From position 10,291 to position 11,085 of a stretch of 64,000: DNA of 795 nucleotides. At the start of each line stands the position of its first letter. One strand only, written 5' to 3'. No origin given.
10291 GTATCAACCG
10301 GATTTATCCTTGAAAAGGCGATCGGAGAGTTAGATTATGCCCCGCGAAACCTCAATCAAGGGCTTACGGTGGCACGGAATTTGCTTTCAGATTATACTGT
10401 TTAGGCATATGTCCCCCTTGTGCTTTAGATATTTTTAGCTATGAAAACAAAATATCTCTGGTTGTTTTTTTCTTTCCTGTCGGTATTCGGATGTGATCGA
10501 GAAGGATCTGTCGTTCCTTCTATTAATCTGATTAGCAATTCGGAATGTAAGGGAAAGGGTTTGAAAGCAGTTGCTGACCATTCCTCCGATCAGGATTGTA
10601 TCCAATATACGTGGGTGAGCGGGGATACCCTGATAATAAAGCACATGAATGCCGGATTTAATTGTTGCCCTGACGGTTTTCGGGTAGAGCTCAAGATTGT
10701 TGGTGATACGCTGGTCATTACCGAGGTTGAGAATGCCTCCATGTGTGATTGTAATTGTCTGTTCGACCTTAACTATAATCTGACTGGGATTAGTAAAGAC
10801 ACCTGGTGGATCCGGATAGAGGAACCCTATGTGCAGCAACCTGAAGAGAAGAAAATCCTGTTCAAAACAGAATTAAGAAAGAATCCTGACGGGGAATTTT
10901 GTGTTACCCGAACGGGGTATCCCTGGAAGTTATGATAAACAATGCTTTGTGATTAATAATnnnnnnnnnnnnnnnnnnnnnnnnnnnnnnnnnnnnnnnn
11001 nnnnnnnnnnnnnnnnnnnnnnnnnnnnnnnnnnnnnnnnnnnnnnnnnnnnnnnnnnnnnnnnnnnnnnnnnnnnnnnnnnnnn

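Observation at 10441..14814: Five-gene lipoprotein island: two serpins bracketed by paralogous 8-Cys lipoproteins (candidate undescribed protease-control module)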

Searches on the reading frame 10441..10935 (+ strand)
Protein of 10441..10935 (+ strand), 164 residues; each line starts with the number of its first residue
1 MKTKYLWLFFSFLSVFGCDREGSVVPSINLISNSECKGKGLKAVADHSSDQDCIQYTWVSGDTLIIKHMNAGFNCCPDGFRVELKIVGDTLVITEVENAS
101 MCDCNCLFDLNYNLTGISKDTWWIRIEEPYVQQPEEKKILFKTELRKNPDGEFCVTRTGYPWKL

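Call 3: search_protein_families(library=pfam, proteins=[window:10441-10935:+], max_evalue=1)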
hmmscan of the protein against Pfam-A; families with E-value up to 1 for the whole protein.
window:10441-10935:+ (164 aa): 1 family
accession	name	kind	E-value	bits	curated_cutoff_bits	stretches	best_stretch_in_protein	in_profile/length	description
PF22248.1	ERMP1_C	-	0.11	12.4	27.2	1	95-148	48-106/222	Endoplasmic reticulum metallopeptidase 1, C-terminal domain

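Call 4: search_protein_families(library=ncbifam, proteins=[window:10441-10935:+], max_evalue=1)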
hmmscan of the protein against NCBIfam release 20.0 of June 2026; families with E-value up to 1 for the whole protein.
window:10441-10935:+ (164 aa): 0 families

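Call 8: find_homologous_proteins(query=window:10441-10935:+, max_evalue=0.001)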
Query window:10441-10935:+ (164 aa): 88 proteins with E <= 0.001 among 101 candidates.
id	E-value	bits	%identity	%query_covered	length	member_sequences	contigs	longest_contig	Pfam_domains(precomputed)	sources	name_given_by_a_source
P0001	1.3e-111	388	100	100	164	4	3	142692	-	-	-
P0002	1.8e-84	299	75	99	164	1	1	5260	-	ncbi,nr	ncbi:MAG: hypothetical protein NTV01_05330 [Bacteroidia bacterium]|nr:hypothetical protein [Bacteroi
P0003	5.9e-80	285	71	100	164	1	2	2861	-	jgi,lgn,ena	-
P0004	6.9e-80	284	72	100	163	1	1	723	-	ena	-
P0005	1.9e-78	280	71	100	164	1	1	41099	-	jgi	jgi:hypothetical protein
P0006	4.1e-78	279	69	100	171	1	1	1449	-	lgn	-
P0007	5.9e-77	275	71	100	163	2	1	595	-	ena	-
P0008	9.9e-76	271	68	100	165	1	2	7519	-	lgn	-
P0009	3.5e-74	266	68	99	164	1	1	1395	-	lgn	-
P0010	3.8e-74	266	67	99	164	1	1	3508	-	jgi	jgi:hypothetical protein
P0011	1.4e-73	264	67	99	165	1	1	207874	-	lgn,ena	-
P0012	2.1e-72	260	66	100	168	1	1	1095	-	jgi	jgi:hypothetical protein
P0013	5.6e-71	255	65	100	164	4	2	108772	-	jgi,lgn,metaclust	metaclust:\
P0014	3.5e-70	253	65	99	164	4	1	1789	-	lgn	-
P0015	5.5e-70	252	64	99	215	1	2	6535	-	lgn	-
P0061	1.3e-26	111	39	85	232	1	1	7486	-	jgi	jgi:hypothetical protein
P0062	1.6e-26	111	38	86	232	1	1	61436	-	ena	-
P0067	4.9e-26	109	38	85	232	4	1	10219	-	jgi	jgi:hypothetical protein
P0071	2.6e-25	107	38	85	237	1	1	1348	-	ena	-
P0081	3.2e-22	97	37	85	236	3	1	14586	-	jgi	jgi:hypothetical protein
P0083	2.4e-21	94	38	85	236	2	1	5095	-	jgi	jgi:hypothetical protein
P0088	3.7e-19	87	36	82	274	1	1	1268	-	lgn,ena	-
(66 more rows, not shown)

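Call 10: find_related_loci(query=A1, collection=genome_contigs, flank=10000)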
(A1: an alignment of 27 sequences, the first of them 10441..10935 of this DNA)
Query A1 (164 aa) in genome_contigs; peptide patterns used: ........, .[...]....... (x = any residue, [..] = any of these).
379 stretches matched a pattern; 329 encode a relative of the query (tblastn E <= 1e-3); the best 80 are kept; 80 distinct loci.
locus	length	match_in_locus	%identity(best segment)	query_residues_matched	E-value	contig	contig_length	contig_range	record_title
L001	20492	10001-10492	65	1-164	8e-77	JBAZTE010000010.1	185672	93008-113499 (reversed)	MAG: Bacteroidales bacterium isolate SO_2017_GW1_194 NODE_594_length_185672_cov_2.490054_OW334_2017, whole genome shotgu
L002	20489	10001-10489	66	1-163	2e-75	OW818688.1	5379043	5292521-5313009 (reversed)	metagenome genome assembly, chromosome: 1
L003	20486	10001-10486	62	1-162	2e-71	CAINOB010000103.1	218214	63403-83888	MAG: uncultured Bacteroidetes bacterium isolate AM-2014_bin-1198 genome assembly, contig: bin-1198:103/130, whole genome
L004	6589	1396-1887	64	1-164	2e-70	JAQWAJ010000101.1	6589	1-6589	MAG: Bacteroidales bacterium isolate STF2_194 NODE_40209_length_6589_cov_2.536676_Sandtown_F2, whole genome shotgun sequ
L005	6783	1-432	63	20-164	4e-62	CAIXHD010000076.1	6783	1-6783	MAG: uncultured Bacteroidetes bacterium isolate Loclat_bin-16290 genome assembly, contig: bin-16290:076/621, whole genom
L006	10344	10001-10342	88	1-114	1e-61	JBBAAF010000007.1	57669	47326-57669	MAG: Bacteroidales bacterium isolate SO_2017_GW3_35 scaffold_393_c2_OW296A_2017, whole genome shotgun sequence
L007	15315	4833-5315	55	1-163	4e-57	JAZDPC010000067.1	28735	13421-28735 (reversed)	MAG: Bacteroidota bacterium isolate MEGAHIT-group-0.816 k141_6226657, whole genome shotgun sequence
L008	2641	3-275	90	74-164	3e-54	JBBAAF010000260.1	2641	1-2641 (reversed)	MAG: Bacteroidales bacterium isolate SO_2017_GW3_35 scaffold_18532_c1_OW296A_2017, whole genome shotgun sequence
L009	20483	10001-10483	53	1-164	4e-52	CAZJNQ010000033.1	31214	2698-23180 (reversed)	MAG TPA_asm: uncultured Porphyromonadaceae bacterium isolate SRP098346_co1_210 genome assembly, contig: NODE_1004_length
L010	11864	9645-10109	50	7-163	4e-47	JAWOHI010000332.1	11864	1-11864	MAG: Bacteroidales bacterium isolate CWP4-2.bin.3 k191_1309497, whole genome shotgun sequence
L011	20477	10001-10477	45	2-162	1e-44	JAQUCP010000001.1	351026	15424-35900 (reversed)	MAG: Bacteroidales bacterium isolate STCSWMC_133 NODE_15_length_351026_cov_30.049784_ST_CSWMC, whole genome shotgun sequ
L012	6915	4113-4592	43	4-164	1e-42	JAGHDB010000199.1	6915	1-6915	MAG: Bacteroidales bacterium isolate AUK297 PB_MBMC_251_c_000000000251, whole genome shotgun sequence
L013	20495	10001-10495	38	1-162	2e-38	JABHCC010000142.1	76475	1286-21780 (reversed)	MAG: Bacteroidetes bacterium isolate SI037_bin1 k141_2113344, whole genome shotgun sequence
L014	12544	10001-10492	41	2-164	3e-37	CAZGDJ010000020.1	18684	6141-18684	MAG TPA_asm: uncultured Rikenella sp. isolate SRP192927_co7_121 genome assembly, contig: NODE_5337_length_18684_cov_4.42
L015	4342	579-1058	43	1-162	2e-37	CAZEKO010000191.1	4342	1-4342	MAG TPA_asm: uncultured Bacteroides sp. isolate binchicken_co364_279 genome assembly, contig: NODE_46710_length_4342_cov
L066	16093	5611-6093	38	5-162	4e-30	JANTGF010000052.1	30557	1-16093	MAG: Bacteroidales bacterium isolate bin1005 c_000000001015, whole genome shotgun sequence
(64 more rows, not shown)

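Call 18: search_solved_structures(query=A2, max_evalue=10, show_alignments=2)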
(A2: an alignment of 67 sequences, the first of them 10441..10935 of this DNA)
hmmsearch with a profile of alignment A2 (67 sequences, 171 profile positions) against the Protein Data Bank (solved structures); distinct sequences matched with E-value up to 10: 0.

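Call 27: predict_structure(alignment_id=A2)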
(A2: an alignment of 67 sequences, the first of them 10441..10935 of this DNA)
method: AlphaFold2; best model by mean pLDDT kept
length: 164 residues; sequences in the alignment: 67
mean_pLDDT: 86.9   pTM: 0.78
mean pLDDT of the five models: 86.9, 86.2, 85.6, 85.4, 84.3
residues with pLDDT >= 90: 95; 70-90: 45; 50-70: 21; < 50: 3
segments of 3 or more residues with pLDDT < 50: 41-43
pLDDT, mean of each block of 10 residues (from residue 1): 66 67 86 82 67 96 96 90 97 95 89 97 95 86 98 91 67
secondary structure, 60 per line:
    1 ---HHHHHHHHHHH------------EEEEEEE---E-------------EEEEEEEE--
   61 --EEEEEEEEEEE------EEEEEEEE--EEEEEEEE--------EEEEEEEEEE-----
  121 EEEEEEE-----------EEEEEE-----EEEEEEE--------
elements in order: H4-14 E27-33 E51-58 E63-73 E80-87 E90-97 E106-115 E121-127 E139-144 E150-156

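Call 29: search_protein_representatives(alignment_id=A2)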
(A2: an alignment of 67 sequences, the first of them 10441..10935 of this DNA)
Query: 67 sequences, 171 profile positions. Proteins with E-value up to 0.001 (for the whole library): 2540; up to 1e-10: 1266; up to 1e-30: 546. The best 150 are listed.
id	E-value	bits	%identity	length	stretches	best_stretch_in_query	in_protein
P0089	2.9e-175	593.2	-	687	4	31-167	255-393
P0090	8.1e-169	572.3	-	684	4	30-166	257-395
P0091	1.5e-146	499.8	-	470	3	2-169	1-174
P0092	2.8e-141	482.6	-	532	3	14-168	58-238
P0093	7.0e-136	465.0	-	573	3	6-167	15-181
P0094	1.3e-122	421.9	-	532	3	29-166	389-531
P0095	1.4e-121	418.5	-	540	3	30-169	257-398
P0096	2.0e-118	408.2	-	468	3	7-168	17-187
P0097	3.0e-111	384.9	-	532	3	36-166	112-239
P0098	1.6e-104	362.9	-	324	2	5-168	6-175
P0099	6.4e-100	348.0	-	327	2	5-168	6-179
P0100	1.7e-97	340.1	-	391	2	28-166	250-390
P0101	1.1e-96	337.5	-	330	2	3-167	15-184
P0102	1.3e-96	337.2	-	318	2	2-168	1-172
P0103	5.0e-95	332.1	-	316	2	2-169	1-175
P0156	3.4e-61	222.0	-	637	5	67-129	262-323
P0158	1.4e-59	216.6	-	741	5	27-136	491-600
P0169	1.7e-53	196.9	-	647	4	57-131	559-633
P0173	1.2e-52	194.1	-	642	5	65-132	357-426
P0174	1.4e-52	193.9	-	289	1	10-168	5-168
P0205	1.7e-47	177.4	-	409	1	16-167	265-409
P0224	2.3e-46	173.7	-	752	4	59-127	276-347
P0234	1.1e-45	171.4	-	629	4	55-131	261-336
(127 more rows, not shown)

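Call 30: search_protein_families(library=pfam, proteins=[P0089, P0156, P0158, P0169, P0173, P0205, P0224, P0234, P0174, P0092], max_evalue=0.01)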
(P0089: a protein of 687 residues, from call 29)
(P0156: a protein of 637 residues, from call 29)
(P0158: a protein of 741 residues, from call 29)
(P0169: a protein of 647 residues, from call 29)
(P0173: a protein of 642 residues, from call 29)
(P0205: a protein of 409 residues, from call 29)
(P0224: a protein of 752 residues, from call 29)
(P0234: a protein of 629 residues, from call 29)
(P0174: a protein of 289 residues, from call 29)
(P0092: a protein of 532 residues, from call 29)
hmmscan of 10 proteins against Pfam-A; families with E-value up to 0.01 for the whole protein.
P0089 (687 aa): 5 families
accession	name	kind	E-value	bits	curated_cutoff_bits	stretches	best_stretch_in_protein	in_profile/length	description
PF00404.24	Dockerin_1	-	9.1e-14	51.8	22.9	1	39-92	2-56/57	Dockerin type I domain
PF07495.19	Y_Y_Y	-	1.1e-06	28.8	26.6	0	631-663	31-60/65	Y_Y_Y domain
PF24421.1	Ig_J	-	0.00048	20.6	29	0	626-663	64-101/104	Tip attachment protein J, Ig-like domain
PF13620.12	CarboxypepD_reg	-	0.00058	20.6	32.3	0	341-356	39-54/82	Carboxypeptidase regulatory-like domain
PF11243.13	DUF3045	-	0.0033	18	27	0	427-454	7-34/88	Protein of unknown function (DUF3045)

P0156 (637 aa): 1 family
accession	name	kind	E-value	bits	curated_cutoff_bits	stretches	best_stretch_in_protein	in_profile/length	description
PF10648.15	Gmad2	-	0.0058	17.3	25.7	0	366-416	30-79/86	Immunoglobulin-like domain of bacterial spore germination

P0158 (741 aa): 0 families

P0169 (647 aa): 2 families
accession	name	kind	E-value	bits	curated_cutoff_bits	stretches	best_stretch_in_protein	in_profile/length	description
PF16277.11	DUF4926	-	2.8e-05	23.9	29.1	0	507-527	25-45/57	Domain of unknown function (DUF4926)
PF11589.14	DUF3244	-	3.1e-05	24.3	25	0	258-282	69-93/96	Domain of unknown function (DUF3244)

P0173 (642 aa): 0 families

P0205 (409 aa): 0 families

P0224 (752 aa): 0 families

P0234 (629 aa): 1 family
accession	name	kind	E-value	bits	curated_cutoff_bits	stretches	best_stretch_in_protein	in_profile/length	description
PF11774.14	Lsr2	-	0.0063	16.6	29.6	0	198-210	25-37/58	Lsr2 dimerization domain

P0174 (289 aa): 0 families

P0092 (532 aa): 3 families
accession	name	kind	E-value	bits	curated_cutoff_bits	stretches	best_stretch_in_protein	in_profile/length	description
PF13620.12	CarboxypepD_reg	-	0.00015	22.5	32.3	0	341-368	39-67/82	Carboxypeptidase regulatory-like domain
PF00404.24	Dockerin_1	-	0.0023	18.5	22.9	1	40-88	7-56/57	Dockerin type I domain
PF11243.13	DUF3045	-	0.0023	18.5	27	0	131-157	8-34/88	Protein of unknown function (DUF3045)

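Call 31: fold_search(model_id=the predicted structure, library=pdb)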
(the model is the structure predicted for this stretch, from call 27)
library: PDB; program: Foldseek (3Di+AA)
matches with E <= 10: 860; with E <= 0.001: 0
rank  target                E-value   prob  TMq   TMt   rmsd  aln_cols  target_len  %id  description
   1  4w6r_N                1.4e-01  0.04  0.13  0.13  17.8       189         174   10  Crystal Structure of Full-Length Split GFP Mutant D102C Disulfide Dimer, P 1 Space Group (released 2015-02-18)
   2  9muu_E                1.6e-01  0.05  0.13  0.10  15.6       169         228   12  Oxidized state of a turn-off thiol-disulfide redox biosensor with a fluorescence-lifetime readout (released 2025-06-18)
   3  4ndj                  1.8e-01  0.05  0.12  0.09  14.2       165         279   10  Crystal Structure of a computational designed engrailed homeodomain variant fused with YFP (released 2014-11-05)
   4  9muu_D                1.9e-01  0.05  0.13  0.10  14.6       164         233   12  Oxidized state of a turn-off thiol-disulfide redox biosensor with a fluorescence-lifetime readout (released 2025-06-18)
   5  8jl5_D                1.9e-01  0.04  0.11  0.10  15.6       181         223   12  Crystal structure of the Green fluorescent protein SEA227D variant at pH 4.5 (released 2024-12-04)
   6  6aa2_B                1.9e-01  0.04  0.10  0.09  14.0       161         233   12  X-ray structure of ReQy1 (oxidized form) (released 2019-05-29)
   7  8jkc_A                2.0e-01  0.04  0.11  0.09  16.8       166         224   11  Crystal structure of the Green fluorescent protein SE_A277 variant at pH 4.5 (released 2024-12-04)
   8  8jl5_B                2.1e-01  0.04  0.12  0.10  16.0       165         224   11  Crystal structure of the Green fluorescent protein SEA227D variant at pH 4.5 (released 2024-12-04)
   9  7pnn                  2.1e-01  0.04  0.11  0.08  14.5       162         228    9  mVenus released from fusion protein. (released 2021-11-03)
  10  4w7a_C                2.3e-01  0.05  0.14  0.12  14.3       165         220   12  Crystal Structure of Full-Length Split GFP Mutant D21H/K26C Disulfide and Metal-Mediated Dimer, P 21 21 21 Space Group (released 2015-02-18)
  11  5y00                  2.6e-01  0.05  0.12  0.09  16.5       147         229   10  Acid-tolerant monomeric GFP, Gamillus, fluorescence (ON) state (released 2018-01-17)
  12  4b5y                  2.6e-01  0.04  0.11  0.10  13.8       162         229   10  X-ray structure of the cyan fluorescent protein mTurquoise-GL (K206A mutant) in space group C222(1) (released 2013-08-28)
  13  8g0i_A                2.7e-01  0.04  0.13  0.11  16.2       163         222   13  High Affinity nanobodies against GFP (released 2024-03-20)
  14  6vio_B                2.7e-01  0.04  0.11  0.09  14.8       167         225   11  Crystal structure of eYFP His148Ser (released 2021-01-13)
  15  8jl5_C                2.7e-01  0.04  0.11  0.10  15.4       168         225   11  Crystal structure of the Green fluorescent protein SEA227D variant at pH 4.5 (released 2024-12-04)
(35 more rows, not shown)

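Call 37: search_protein_families(library=pfam, alignment_id=A4, max_evalue=0.00001)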
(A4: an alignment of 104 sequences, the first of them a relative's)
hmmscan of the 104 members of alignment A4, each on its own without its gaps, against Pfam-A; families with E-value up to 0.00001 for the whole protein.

A. member 1, L014:9441-9926:+ (161 aa): 0 families

B. families by the number of members that match (of 104 scanned): 114 families (the first 25 are shown)
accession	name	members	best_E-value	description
PF18962.6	Por_Secre_tail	10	8.9e-15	Secretion system C-terminal sorting domain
PF13424.12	TPR_12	3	1.2e-32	Tetratricopeptide repeat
PF07719.23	TPR_2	3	2.2e-29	Tetratricopeptide repeat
PF00515.34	TPR_1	3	3.5e-26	Tetratricopeptide repeat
PF00072.30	Response_reg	3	1.1e-21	Response regulator receiver domain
PF13181.12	TPR_8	3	1.3e-15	Tetratricopeptide repeat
PF00128.31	Alpha-amylase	3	1e-14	Alpha amylase, catalytic domain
PF02922.24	CBM_48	3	2.2e-14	Carbohydrate-binding module 48 (Isoamylase N-terminal domain)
PF13176.12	TPR_7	3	1.3e-13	Tetratricopeptide repeat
PF01120.23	Alpha_L_fucos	2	1.7e-98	Alpha-L-fucosidase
PF01713.27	Smr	2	3.4e-24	Smr domain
PF07691.17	PA14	2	1.4e-17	PA14 domain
PF13290.12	CHB_HEX_C_1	2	2.8e-13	Chitobiase/beta-hexosaminidase C-terminal domain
PF13287.12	Fn3_assoc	2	8e-13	Fn3 associated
PF02806.24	Alpha-amylase_C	2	1.4e-12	Alpha amylase, C-terminal all-beta domain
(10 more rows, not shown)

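Call 42: search_protein_families(library=pfam, proteins=[L066:3999-4520:+, L066:4543-5571:+, L066:6090-6506:+, L066:7803-8285:+, L066:8282-8806:+, L066:8822-9466:+, L066:9499-10176:+, L066:10188-11096:+, L066:11102-11575:+, L066:1758-2231:-], max_evalue=0.01)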
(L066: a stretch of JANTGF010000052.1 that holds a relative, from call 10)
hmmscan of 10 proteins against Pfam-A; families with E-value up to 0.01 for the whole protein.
L066:3999-4520:+ (173 aa): 0 families

L066:4543-5571:+ (342 aa): 1 family
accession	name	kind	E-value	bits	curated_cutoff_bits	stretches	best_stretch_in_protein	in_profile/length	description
PF07676.18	PD40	-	7.2e-09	35.8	20.9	1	183-214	5-37/38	WD40-like Beta Propeller Repeat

L066:6090-6506:+ (138 aa): 0 families

L066:7803-8285:+ (160 aa): 0 families

L066:8282-8806:+ (174 aa): 0 families

L066:8822-9466:+ (214 aa): 1 family
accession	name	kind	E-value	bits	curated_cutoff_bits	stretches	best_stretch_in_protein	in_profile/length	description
PF17415.7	NigD_C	-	0.00019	21.9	22.6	1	112-209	12-117/120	NigD-like C-terminal beta sandwich domain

L066:9499-10176:+ (225 aa): 0 families

L066:10188-11096:+ (302 aa): 0 families

L066:11102-11575:+ (157 aa): 0 families

L066:1758-2231:- (157 aa): 7 families
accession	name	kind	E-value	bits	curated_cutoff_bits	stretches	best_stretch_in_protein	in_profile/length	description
PF08281.18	Sigma70_r4_2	-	6e-18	64.7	25.7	1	87-136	3-52/54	Sigma-70, region 4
PF04542.20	Sigma70_r2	-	9.4e-12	45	24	1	2-59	10-69/71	Sigma-70 region 2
PF07638.17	Sigma70_ECF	-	7.3e-09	36.2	21.1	1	19-142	53-183/185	ECF sigma factor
PF04545.22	Sigma70_r4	-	3.6e-07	30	24.1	1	92-136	2-46/50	Sigma-70, region 4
PF00196.25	GerE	-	0.00043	20.3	23.5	1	95-131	3-38/57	Bacterial regulatory proteins, luxR family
PF05043.19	Mga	-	0.0026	18.8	21.1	1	82-148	2-68/87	Mga helix-turn-helix domain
PF04297.20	UPF0122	-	0.0056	17.3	22.7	0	97-143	20-66/101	Putative helix-turn-helix protein, YlxM / p13 like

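Call 62: fold_search(model_id=the predicted structure, library=viral)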
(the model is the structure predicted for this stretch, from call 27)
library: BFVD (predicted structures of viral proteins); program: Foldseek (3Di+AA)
matches with E <= 10: 398; with E <= 0.001: 0
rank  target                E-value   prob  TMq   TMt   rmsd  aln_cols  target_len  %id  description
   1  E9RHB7                4.4e-02  0.84  0.33  0.24  18.8       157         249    7  GP119.1 [Guinea pig cytomegalovirus (strain 22122)]
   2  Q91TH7                7.2e-02  0.57  0.29  0.12   9.6       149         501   11  T121.3 [Tupaiid herpesvirus 1 (strain 1)]
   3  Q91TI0                1.2e-01  0.69  0.32  0.21  18.3       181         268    8  T121 [Tupaiid herpesvirus 1 (strain 1)]
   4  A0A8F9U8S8            1.2e-01  0.11  0.18  0.11  22.0       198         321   10  (no name in the UniProt tables at hand)
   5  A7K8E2                2.0e-01  0.03  0.12  0.05  21.2       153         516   11  Uncharacterized protein Z182R [Chlorovirus heliozoae]
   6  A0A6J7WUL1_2          2.7e-01  0.14  0.19  0.04  13.0       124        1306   11  Baseplate protein J-like [uncultured Caudovirales phage]
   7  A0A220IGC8            2.7e-01  0.13  0.20  0.16  15.0       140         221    9  (no name in the UniProt tables at hand)
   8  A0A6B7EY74            3.0e-01  0.08  0.14  0.12  19.9       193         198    8  (no name in the UniProt tables at hand)
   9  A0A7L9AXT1            3.1e-01  0.21  0.29  0.05  14.2       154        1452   10  Glycosyl hydrolase family 95 catalytic domain-containing protein [Pyramimonas orientalis virus]
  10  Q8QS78                3.3e-01  0.10  0.15  0.09  16.2       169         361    8  Membrane glycoprotein UL8 [Panine betaherpesvirus 2]
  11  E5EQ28                3.3e-01  0.06  0.16  0.05  14.4       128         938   12  Gp37 large distal tail fiber subunit [Acinetobacter phage Acj9]
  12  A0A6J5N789            3.7e-01  0.08  0.20  0.19  18.6       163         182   10  Uncharacterized protein (Fragment) [uncultured Caudovirales phage]
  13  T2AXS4                3.9e-01  0.18  0.25  0.18  14.6       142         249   10  (no name in the UniProt tables at hand)
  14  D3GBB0                4.9e-01  0.05  0.16  0.13  15.5       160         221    7  p25 [Fig mild mottle-associated virus]
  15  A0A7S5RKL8            5.1e-01  0.21  0.23  0.26   5.2        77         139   13  (no name in the UniProt tables at hand)
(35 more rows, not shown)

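Call 65: find_related_loci(query=A5, collection=metagenome_contigs, flank=6000)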
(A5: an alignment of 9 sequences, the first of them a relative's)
Query A5 (417 aa) in metagenome_contigs; peptide patterns used: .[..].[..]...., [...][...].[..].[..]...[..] (x = any residue, [..] = any of these).
599 stretches matched a pattern (row limit reached: there are more); 565 encode a relative of the query (tblastn E <= 1e-3); the best 80 are kept; 80 distinct loci.
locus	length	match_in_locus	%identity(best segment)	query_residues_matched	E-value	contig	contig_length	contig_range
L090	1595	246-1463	51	10-413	1e-143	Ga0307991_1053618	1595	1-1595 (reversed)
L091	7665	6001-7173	51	19-414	1e-130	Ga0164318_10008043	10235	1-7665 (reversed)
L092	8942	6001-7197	48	10-413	8e-126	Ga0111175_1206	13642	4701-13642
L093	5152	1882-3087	49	10-413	5e-121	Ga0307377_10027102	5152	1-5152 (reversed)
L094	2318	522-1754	47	1-414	3e-125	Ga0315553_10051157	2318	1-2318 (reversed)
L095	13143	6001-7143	48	33-414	5e-118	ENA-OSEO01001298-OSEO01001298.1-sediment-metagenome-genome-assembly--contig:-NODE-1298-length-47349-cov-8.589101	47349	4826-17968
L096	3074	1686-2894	48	6-413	1e-120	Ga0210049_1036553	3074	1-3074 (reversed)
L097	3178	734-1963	45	1-413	1e-115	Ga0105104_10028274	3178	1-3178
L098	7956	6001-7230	43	1-410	2e-112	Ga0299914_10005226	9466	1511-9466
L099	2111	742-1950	47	6-413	2e-118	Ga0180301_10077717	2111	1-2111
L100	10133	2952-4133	47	20-413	5e-112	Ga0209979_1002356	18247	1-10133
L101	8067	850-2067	45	1-414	1e-110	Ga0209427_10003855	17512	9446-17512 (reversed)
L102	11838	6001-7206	46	13-417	6e-110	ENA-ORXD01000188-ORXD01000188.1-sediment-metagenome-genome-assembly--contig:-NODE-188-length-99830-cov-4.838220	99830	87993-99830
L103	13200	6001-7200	45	8-413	1e-108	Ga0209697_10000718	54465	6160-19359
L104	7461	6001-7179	44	11-410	1e-106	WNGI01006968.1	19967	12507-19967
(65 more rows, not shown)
